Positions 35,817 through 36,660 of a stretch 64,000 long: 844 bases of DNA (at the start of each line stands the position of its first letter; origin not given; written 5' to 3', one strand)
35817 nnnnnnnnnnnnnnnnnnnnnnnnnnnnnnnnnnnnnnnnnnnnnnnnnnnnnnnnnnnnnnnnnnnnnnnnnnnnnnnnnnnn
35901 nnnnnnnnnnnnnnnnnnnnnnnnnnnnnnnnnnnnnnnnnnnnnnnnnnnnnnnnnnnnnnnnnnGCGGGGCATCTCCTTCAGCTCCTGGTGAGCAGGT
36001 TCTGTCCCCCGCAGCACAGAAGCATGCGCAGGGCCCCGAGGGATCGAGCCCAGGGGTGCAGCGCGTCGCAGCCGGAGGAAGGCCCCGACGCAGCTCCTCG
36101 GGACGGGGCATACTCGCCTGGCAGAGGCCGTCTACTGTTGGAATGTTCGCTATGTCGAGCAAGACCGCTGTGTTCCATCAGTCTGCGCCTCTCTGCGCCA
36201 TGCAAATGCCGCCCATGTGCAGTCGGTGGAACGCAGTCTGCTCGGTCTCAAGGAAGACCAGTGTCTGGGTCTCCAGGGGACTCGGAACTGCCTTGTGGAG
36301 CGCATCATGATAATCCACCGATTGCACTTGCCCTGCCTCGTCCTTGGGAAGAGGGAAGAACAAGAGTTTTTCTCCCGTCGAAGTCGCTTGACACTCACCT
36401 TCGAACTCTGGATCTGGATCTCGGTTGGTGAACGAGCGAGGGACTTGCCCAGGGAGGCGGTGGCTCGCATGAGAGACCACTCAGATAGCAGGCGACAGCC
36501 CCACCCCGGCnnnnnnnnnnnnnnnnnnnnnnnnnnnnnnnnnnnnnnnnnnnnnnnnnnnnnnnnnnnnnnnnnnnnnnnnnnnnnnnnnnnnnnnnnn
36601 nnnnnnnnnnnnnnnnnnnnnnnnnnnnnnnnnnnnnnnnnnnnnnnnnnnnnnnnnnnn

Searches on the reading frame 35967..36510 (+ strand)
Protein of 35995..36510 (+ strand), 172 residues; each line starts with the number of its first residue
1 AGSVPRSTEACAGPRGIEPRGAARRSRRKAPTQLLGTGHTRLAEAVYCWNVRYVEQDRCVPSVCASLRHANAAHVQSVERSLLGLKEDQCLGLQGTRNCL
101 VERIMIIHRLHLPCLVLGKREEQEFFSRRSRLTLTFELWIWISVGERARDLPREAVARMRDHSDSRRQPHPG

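Call 52: search_protein_families(library=pfam, proteins=[window:35995-36510:+, window:35967-36428:+], max_evalue=1)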
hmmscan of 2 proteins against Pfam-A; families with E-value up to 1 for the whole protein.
window:35995-36510:+ (172 aa): 1 family
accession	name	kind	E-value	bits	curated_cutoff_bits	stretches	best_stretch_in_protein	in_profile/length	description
PF00343.26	Phosphorylase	-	0.19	10.4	27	1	37-84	260-305/713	Carbohydrate phosphorylase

window:35967-36428:+ (154 aa): 0 families
